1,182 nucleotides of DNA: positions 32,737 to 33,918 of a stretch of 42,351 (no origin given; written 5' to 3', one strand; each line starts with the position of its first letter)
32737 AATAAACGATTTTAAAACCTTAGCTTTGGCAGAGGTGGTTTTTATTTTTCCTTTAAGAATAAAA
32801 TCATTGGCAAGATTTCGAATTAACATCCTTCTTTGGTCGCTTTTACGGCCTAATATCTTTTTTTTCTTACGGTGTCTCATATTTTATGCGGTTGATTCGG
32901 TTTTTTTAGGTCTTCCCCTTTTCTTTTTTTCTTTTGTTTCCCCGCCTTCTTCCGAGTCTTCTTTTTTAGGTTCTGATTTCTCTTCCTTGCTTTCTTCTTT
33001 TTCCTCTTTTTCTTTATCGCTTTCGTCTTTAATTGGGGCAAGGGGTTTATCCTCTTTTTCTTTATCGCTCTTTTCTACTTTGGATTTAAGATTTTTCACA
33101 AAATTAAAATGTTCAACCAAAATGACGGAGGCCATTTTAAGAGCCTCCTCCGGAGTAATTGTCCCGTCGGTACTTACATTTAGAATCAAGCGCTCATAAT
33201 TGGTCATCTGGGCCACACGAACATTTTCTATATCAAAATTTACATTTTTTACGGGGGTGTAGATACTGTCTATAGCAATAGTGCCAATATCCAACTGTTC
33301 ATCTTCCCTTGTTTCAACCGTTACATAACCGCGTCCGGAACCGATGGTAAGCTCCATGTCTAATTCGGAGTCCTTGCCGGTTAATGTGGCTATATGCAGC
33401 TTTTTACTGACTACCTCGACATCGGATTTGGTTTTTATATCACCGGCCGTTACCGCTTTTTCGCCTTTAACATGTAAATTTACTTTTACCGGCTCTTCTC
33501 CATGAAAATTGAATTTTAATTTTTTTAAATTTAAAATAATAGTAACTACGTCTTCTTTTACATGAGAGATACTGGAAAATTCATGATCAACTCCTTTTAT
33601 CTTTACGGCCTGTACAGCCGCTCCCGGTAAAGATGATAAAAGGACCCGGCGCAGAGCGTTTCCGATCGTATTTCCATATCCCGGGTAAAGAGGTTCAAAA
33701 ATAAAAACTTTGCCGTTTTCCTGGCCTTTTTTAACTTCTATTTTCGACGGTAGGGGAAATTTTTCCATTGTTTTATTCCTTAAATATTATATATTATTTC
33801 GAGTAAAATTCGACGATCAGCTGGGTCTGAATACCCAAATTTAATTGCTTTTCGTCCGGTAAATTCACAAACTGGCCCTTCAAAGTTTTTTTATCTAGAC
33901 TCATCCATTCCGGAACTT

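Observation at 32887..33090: RpoA lacks the alpha-CTD; it is replaced by an acidic/lysine-rich tail ending in a canonical AT-hook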

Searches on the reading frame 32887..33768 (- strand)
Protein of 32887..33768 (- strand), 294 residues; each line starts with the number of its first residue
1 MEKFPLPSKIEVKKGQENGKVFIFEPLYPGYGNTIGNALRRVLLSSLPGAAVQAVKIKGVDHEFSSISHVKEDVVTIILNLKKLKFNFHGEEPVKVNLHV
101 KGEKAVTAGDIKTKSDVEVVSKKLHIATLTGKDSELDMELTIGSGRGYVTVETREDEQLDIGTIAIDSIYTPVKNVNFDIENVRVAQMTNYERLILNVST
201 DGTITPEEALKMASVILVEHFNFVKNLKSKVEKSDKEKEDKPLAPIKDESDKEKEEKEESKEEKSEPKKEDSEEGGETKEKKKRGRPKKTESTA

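Call 3: search_protein_families(library=pfam, proteins=[window:32887-33768:-], max_evalue=10)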
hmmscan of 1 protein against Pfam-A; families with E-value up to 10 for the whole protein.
window:32887-33768:- (294 aa): 9 families
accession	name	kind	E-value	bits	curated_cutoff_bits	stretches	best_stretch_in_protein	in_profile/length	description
PF01000.31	RNA_pol_A_bac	-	4.7e-32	111.1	33.9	1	55-171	1-119/119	RNA polymerase Rpb3/RpoA insert domain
PF01193.29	RNA_pol_L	-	1.3e-23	83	24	1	25-221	1-74/74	RNA polymerase Rpb3/Rpb11 dimerisation domain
PF13656.11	RNA_pol_L_2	-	0.0041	17.2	27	1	192-222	40-70/75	RNA polymerase Rpb3/Rpb11 dimerisation domain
PF05416.18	Peptidase_C37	-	0.0077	15.3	20.2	1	171-289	142-246/535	Southampton virus-type processing peptidase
PF02178.24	AT_hook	-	0.017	15.3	17.4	1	281-292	1-12/13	AT hook motif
PF07168.17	Ureide_permease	-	0.29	10.3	27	1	220-285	109-174/359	Ureide permease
PF02724.19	CDC45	-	0.53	8.9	34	1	231-284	119-191/624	CDC45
PF06213.17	CobT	-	5.1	6.9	26.1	1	219-283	199-263/276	Cobalamin biosynthesis protein CobT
PF14851.11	FAM176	-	5.4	7.3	31.5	1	233-277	54-97/152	FAM176 family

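Call 4: search_protein_families(library=ncbifam, proteins=[window:32887-33768:-], max_evalue=10)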
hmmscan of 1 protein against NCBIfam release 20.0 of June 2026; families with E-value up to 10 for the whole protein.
window:32887-33768:- (294 aa): 12 families
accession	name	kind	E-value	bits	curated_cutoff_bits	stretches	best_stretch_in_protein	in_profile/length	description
NF003519.0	PRK05182.2-5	equivalog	1.1e-88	297.3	277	1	1-257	1-240/320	DNA-directed RNA polymerase subunit alpha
TIGR02027.1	rpoA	equivalog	4.6e-82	275.6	227.8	1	22-242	4-225/298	DNA-directed RNA polymerase subunit alpha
NF003513.0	PRK05182.1-2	equivalog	5.5e-81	272.1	302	1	3-242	8-249/338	DNA-directed RNA polymerase subunit alpha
NF003516.0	PRK05182.2-2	equivalog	1.6e-79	267.3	353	1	13-240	14-240/315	DNA-directed RNA polymerase subunit alpha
NF003515.0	PRK05182.2-1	equivalog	2.1e-79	267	406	1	9-236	11-236/314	DNA-directed RNA polymerase subunit alpha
NF003514.0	PRK05182.1-4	equivalog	3.1e-69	233.1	434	1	17-234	16-232/338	DNA-directed RNA polymerase subunit alpha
NF003517.0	PRK05182.2-3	equivalog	2.2e-66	224.2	356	1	2-238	6-250/344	DNA-directed RNA polymerase subunit alpha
NF003518.0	PRK05182.2-4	equivalog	1.6e-64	218.1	523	1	6-239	6-237/312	DNA-directed RNA polymerase subunit alpha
NF001988.0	PRK00783.1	equivalog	3.6e-08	33.4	153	2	30-146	20-147/266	DNA-directed RNA polymerase subunit D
NF002233.0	PRK01146.1-1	equivalog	0.02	14.8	79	1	191-224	50-84/92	DNA-directed RNA polymerase subunit L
NF002235.0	PRK01146.1-3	equivalog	0.043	13.9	95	1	196-219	57-80/95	DNA-directed RNA polymerase subunit L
NF009611.0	PRK13108.1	equivalog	4.8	6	636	1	232-285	382-435/476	prolipoprotein diacylglyceryl transferase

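Call 6: find_homologous_proteins(query=window:32887-33768:-, max_evalue=1e-10)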
Query window:32887-33768:- (294 aa): 7991 proteins with E <= 1e-10 among 8000 candidates; the best 120 are listed.
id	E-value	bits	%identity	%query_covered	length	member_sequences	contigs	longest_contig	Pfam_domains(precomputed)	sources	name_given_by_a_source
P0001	1.1e-180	617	100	100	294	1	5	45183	PF01000.32,PF01193.30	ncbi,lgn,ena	-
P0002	3.5e-121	422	71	99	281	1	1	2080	PF01000.32,PF01193.30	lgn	-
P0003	1.4e-119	417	77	83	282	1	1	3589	PF01000.32,PF01193.30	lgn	-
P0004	1.9e-103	364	71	78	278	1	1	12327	PF01000.32,PF01193.30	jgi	-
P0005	4.9e-101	356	61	99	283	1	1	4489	PF01000.32,PF01193.30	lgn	-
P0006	6.9e-101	355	61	99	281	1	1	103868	PF01000.32,PF01193.30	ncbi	ncbi:MAG: DNA-directed RNA polymerase subunit alpha [Patescibacteria group bacterium]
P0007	1.0e-98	348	69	78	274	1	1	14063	PF01000.32,PF01193.30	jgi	-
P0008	1.2e-98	348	63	99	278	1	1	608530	PF01000.32,PF01193.30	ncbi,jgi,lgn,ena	ncbi:MAG: DNA-directed RNA polymerase subunit alpha [Patescibacteria group bacterium]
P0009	3.3e-98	347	58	99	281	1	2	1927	PF01000.32,PF01193.30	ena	-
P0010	7.1e-98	346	63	99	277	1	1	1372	PF01000.32,PF01193.30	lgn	-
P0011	5.5e-97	343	61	99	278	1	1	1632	PF01000.32,PF01193.30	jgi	jgi:DNA-directed RNA polymerase subunit alpha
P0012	1.2e-96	342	62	98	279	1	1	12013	PF01000.32,PF01193.30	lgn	-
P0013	6.7e-96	339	68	78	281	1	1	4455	PF01000.32,PF01193.30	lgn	-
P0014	1.5e-93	331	64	76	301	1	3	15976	PF01000.32,PF01193.30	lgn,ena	-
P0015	2.3e-93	331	57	99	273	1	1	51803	PF01000.32,PF01193.30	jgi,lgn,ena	-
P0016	1.3e-91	325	64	81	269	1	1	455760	PF01000.32,PF01193.30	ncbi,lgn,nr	ncbi:MAG: DNA-directed RNA polymerase subunit alpha [Patescibacteria group bacterium]|nr:DNA-directe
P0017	2.4e-91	324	59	98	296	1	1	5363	PF01000.32,PF01193.30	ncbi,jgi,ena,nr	ncbi:DNA-directed RNA polymerase subunit alpha [Patescibacteria group bacterium]|nr:DNA-directed RNA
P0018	1.1e-88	315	62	76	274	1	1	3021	PF01000.32,PF01193.30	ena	-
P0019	5.0e-88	313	64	76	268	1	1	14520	PF01000.32,PF01193.30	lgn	-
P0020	1.0e-87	312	64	76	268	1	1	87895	PF01000.32,PF01193.30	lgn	-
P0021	3.5e-87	310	62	77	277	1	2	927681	PF01000.32,PF01193.30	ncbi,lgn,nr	ncbi:MAG: DNA-directed RNA polymerase subunit alpha [Patescibacteria group bacterium]|nr:DNA-directe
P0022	4.0e-87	310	60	77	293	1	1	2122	PF01000.32,PF01193.30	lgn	-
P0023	4.4e-87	310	61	76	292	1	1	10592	PF01000.32,PF01193.30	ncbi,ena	-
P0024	4.9e-87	310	54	99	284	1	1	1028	PF01000.32,PF01193.30,PF13656.12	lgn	-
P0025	1.3e-86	309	61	79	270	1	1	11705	PF01000.32,PF01193.30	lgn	-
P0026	1.8e-86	308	58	81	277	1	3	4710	PF01000.32,PF01193.30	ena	-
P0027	2.1e-86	308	60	79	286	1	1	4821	PF01000.32,PF01193.30,PF13656.12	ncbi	-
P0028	2.4e-86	308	62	77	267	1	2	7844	PF01000.32,PF01193.30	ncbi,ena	-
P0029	3.5e-86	307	60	82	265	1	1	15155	PF01000.32,PF01193.30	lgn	-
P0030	3.8e-86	307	55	99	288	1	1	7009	PF01000.32,PF01193.30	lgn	-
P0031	6.4e-86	306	56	92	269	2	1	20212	PF01000.32,PF01193.30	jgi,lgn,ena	-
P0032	6.6e-86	306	55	88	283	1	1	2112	PF01000.32,PF01193.30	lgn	-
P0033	1.6e-85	305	57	82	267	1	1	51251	PF01000.32,PF01193.30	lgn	-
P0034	2.2e-85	305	62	76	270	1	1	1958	PF01000.32,PF01193.30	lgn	-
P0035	2.3e-85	305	56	88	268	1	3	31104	PF01000.32,PF01193.30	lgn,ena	-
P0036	2.4e-85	304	56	90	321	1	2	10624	PF01000.32,PF03118.22,PF01193.30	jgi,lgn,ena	-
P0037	2.4e-85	304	61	76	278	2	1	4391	PF01000.32,PF01193.30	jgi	-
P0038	3.1e-85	304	59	80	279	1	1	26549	PF01000.32,PF01193.30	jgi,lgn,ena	-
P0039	3.1e-85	304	60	76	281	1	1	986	PF01000.32,PF01193.30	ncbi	-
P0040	4.0e-85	304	58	77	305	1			PF01000.32,PF01193.30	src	-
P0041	6.9e-85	303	59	78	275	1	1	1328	PF01000.32,PF01193.30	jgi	jgi:DNA-directed RNA polymerase subunit alpha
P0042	6.9e-85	303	61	76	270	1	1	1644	PF01000.32,PF01193.30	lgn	-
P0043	7.4e-85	303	58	77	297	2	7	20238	PF01000.32,PF01193.30,PF13656.12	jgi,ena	-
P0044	1.0e-84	302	60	81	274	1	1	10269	PF01000.32,PF01193.30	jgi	jgi:DNA-directed RNA polymerase subunit alpha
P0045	1.1e-84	302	64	77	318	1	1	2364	PF01000.32,PF14520.13,PF03118.22,PF01193.30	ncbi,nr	ncbi:DNA-directed RNA polymerase subunit alpha [Patescibacteria group bacterium]|nr:DNA-directed RNA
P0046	1.6e-84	302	53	98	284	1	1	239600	PF01000.32,PF01193.30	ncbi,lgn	-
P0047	1.6e-84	302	59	82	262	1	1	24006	PF01000.32,PF01193.30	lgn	-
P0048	2.5e-84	301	63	76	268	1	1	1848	PF01000.32,PF01193.30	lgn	-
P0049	2.7e-84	301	57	82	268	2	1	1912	PF01000.32,PF01193.30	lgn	-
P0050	2.9e-84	301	57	90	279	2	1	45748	PF01000.32,PF01193.30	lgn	-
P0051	3.3e-84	301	62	76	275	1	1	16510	PF01000.32,PF01193.30,PF13656.12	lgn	-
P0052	4.2e-84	300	62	75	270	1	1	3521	PF01000.32,PF01193.30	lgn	-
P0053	4.2e-84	300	58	83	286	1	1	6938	PF01000.32,PF01193.30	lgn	-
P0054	4.4e-84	300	56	91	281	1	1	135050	PF01000.32,PF01193.30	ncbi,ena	-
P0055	4.5e-84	300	64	77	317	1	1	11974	PF01000.32,PF14520.13,PF03118.22,PF01193.30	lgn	-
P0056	4.8e-84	300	58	80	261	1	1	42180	PF01000.32,PF01193.30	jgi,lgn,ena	-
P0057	4.8e-84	300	60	76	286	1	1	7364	PF01000.32,PF01193.30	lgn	-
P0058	5.7e-84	300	60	77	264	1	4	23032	PF01000.32,PF01193.30,PF13656.12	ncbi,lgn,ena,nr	ncbi:DNA-directed RNA polymerase subunit alpha [Patescibacteria group bacterium]|nr:DNA-directed RNA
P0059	6.0e-84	300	64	77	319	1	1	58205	PF01000.32,PF14520.13,PF03118.22,PF01193.30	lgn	-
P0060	6.3e-84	300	53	99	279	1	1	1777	PF01000.32,PF01193.30,PF13656.12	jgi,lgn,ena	-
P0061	1.3e-83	299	55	93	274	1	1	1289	PF01000.32,PF01193.30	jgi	jgi:DNA-directed RNA polymerase subunit alpha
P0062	1.5e-83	299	55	98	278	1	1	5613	PF01000.32,PF01193.30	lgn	-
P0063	1.6e-83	299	60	76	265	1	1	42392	PF01000.32,PF01193.30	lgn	-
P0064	1.7e-83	298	63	76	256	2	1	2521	PF01000.32,PF01193.30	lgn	-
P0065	1.8e-83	298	63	77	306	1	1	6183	PF01000.32,PF14520.13,PF03118.22,PF01193.30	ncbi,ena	-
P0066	1.8e-83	298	59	76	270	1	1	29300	PF01000.32,PF01193.30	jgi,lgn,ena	-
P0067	2.3e-83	298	62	77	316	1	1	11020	PF01000.32,PF03118.22,PF01193.30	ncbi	-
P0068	2.3e-83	298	57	85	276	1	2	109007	PF01000.32,PF01193.30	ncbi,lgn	-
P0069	2.4e-83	298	53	98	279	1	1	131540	PF01000.32,PF01193.30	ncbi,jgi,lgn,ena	ncbi:MAG: DNA-directed RNA polymerase subunit alpha [Candidatus Buchananbacteria bacterium]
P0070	2.8e-83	298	61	76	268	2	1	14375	PF01000.32,PF01193.30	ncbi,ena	-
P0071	4.0e-83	297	63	77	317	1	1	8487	PF01000.32,PF14520.13,PF03118.22,PF01193.30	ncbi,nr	ncbi:DNA-directed RNA polymerase subunit alpha [Patescibacteria group bacterium]|nr:DNA-directed RNA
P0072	4.1e-83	297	53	92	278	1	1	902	PF01000.32,PF01193.30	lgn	-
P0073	5.0e-83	297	57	76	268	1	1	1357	PF01000.32,PF01193.30,PF13656.12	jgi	-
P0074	5.5e-83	297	59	80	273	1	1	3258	PF01000.32,PF01193.30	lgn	-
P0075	5.7e-83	297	60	76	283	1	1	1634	PF01000.32,PF01193.30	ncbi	-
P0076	5.8e-83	297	54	92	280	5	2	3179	PF01000.32,PF01193.30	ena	-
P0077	5.9e-83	297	60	77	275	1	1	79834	PF01000.32,PF01193.30,PF13656.12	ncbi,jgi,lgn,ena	ncbi:MAG: DNA-directed RNA polymerase subunit alpha [Patescibacteria group bacterium]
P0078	7.3e-83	296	60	79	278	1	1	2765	PF01000.32,PF01193.30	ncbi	ncbi:MAG: DNA-directed RNA polymerase subunit alpha [bacterium]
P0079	7.3e-83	296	56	92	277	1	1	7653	PF01000.32,PF01193.30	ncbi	-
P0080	7.5e-83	296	62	77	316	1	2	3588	PF01000.32,PF03118.22,PF01193.30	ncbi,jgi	-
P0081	7.6e-83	296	61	77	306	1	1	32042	PF01000.32,PF14520.13,PF03118.22,PF01193.30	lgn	-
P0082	7.6e-83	296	62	77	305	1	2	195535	PF01000.32,PF14520.13,PF03118.22,PF01193.30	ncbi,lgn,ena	-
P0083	7.9e-83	296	57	89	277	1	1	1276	PF01000.32,PF01193.30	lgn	-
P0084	8.1e-83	296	50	98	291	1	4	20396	PF01000.32,PF01193.30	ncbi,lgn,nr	ncbi:DNA-directed RNA polymerase subunit alpha [Candidatus Uhrbacteria bacterium]|nr:DNA-directed RN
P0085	8.6e-83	296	58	82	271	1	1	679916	PF01000.32,PF01193.30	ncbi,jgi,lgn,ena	ncbi:MAG: DNA-directed RNA polymerase subunit alpha [Patescibacteria group bacterium]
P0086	9.5e-83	296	55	98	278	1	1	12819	PF01000.32,PF01193.30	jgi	-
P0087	9.5e-83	296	56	88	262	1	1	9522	PF01000.32,PF01193.30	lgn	-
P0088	9.9e-83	296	54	99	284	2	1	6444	PF01000.32,PF01193.30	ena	-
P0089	1.2e-82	296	58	82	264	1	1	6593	PF01000.32,PF01193.30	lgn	-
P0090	1.3e-82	296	58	76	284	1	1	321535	PF01000.32,PF01193.30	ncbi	ncbi:MAG: DNA-directed RNA polymerase subunit alpha [Patescibacteria group bacterium]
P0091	1.4e-82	295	55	90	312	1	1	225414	PF01000.32,PF03118.22,PF01193.30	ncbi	-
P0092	1.4e-82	295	57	86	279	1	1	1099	PF01000.32,PF01193.30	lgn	-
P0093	1.4e-82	295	55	88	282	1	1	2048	PF01000.32,PF01193.30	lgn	-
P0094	1.4e-82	295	52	89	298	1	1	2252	PF01000.32,PF01193.30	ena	-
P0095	1.6e-82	295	54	97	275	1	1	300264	PF01000.32,PF01193.30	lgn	-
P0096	1.6e-82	295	57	86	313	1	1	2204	PF01000.32,PF03118.22,PF01193.30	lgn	-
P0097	1.7e-82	295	55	90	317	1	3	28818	PF01000.32,PF03118.22,PF01193.30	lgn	-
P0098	2.0e-82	295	61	76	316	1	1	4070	PF01000.32,PF03118.22,PF01193.30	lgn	-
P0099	2.0e-82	295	60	76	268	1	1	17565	PF01000.32,PF01193.30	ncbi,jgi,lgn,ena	ncbi:MAG: DNA-directed RNA polymerase subunit alpha [Candidatus Buchananbacteria bacterium]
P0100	2.1e-82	295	51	98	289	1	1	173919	PF01000.32,PF01193.30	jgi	jgi:DNA-directed RNA polymerase subunit alpha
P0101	2.2e-82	295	59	79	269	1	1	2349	PF01000.32,PF01193.30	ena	-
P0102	2.2e-82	295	59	80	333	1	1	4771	PF01000.32,PF03118.22,PF01193.30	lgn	-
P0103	2.2e-82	295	61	77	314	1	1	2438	PF01000.32,PF03118.22,PF01193.30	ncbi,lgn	-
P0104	2.4e-82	295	53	98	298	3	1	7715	PF01000.32,PF01193.30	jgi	-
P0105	2.4e-82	295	60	76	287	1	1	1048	PF01000.32,PF01193.30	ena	-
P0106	2.6e-82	295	59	76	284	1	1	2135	PF01000.32,PF01193.30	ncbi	-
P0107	2.8e-82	294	60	76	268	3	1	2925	PF01000.32,PF01193.30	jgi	jgi:DNA-directed RNA polymerase subunit alpha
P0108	3.1e-82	294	59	76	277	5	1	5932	PF01000.32,PF01193.30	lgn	-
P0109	3.1e-82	294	61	82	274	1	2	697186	PF01000.32,PF01193.30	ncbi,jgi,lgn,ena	ncbi:MAG: DNA-directed RNA polymerase subunit alpha [Patescibacteria group bacterium]|jgi:DNA-direct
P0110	3.2e-82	294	60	77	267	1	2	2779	PF01000.32,PF01193.30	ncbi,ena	-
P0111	3.2e-82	294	59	78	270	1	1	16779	PF01000.32,PF01193.30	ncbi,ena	-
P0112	3.3e-82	294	59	81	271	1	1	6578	PF01000.32,PF01193.30,PF13656.12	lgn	-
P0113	3.5e-82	294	60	76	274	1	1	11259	PF01000.32,PF01193.30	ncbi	-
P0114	3.6e-82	294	62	77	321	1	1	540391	PF01000.32,PF03118.22,PF01193.30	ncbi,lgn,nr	ncbi:MAG: DNA-directed polymerase subunit alpha [Candidatus Doudnabacteria bacterium]|nr:DNA-directe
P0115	3.6e-82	294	61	77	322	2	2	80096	PF01000.32,PF03118.22,PF01193.30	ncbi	ncbi:MAG: DNA-directed RNA polymerase subunit alpha [Candidatus Doudnabacteria bacterium]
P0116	3.8e-82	294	55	89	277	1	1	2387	PF01000.32,PF01193.30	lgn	-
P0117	4.2e-82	294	58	76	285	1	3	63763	PF01000.32,PF01193.30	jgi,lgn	-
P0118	4.3e-82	294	56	83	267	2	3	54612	PF01000.32,PF01193.30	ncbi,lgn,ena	ncbi:MAG: DNA-directed RNA polymerase subunit alpha [Patescibacteria group bacterium]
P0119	4.5e-82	294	59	77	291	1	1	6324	PF01000.32,PF01193.30,PF24837.2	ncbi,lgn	-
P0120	4.7e-82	294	63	77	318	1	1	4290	PF01000.32,PF03118.22,PF01193.30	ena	-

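Call 17: find_encoding_contigs(protein=P0001, flank=3000, max_places=5)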
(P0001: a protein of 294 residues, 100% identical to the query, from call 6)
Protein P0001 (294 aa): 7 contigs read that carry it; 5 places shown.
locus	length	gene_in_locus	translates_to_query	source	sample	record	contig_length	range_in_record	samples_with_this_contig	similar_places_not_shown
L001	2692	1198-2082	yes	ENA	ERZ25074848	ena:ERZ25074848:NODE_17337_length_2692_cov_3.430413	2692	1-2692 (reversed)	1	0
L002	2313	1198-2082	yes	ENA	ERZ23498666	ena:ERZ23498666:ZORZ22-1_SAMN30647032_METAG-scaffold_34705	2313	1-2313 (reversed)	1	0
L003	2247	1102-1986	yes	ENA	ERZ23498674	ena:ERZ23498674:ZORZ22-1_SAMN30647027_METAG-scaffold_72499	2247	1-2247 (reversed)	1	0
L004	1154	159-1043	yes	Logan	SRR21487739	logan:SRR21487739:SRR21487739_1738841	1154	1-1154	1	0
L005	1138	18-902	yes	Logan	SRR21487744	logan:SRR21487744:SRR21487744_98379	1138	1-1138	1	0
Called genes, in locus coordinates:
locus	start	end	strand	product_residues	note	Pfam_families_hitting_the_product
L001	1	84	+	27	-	?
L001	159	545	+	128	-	PF00411:Ribosomal_S11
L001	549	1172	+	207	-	PF00163:Ribosomal_S4, PF01479:S4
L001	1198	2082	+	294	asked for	PF01193:RNA_pol_L, PF01000:RNA_pol_A_bac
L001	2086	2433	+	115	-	PF01196:Ribosomal_L17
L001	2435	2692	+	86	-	?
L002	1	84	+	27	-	?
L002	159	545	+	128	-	PF00411:Ribosomal_S11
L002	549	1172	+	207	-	PF00163:Ribosomal_S4, PF01479:S4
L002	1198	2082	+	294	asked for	PF01193:RNA_pol_L, PF01000:RNA_pol_A_bac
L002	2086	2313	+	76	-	?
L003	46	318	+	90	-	-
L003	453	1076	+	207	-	PF00163:Ribosomal_S4, PF01479:S4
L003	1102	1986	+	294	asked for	PF01193:RNA_pol_L, PF01000:RNA_pol_A_bac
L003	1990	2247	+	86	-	?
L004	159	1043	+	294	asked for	PF01193:RNA_pol_L, PF01000:RNA_pol_A_bac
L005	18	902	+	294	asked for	PF01193:RNA_pol_L, PF01000:RNA_pol_A_bac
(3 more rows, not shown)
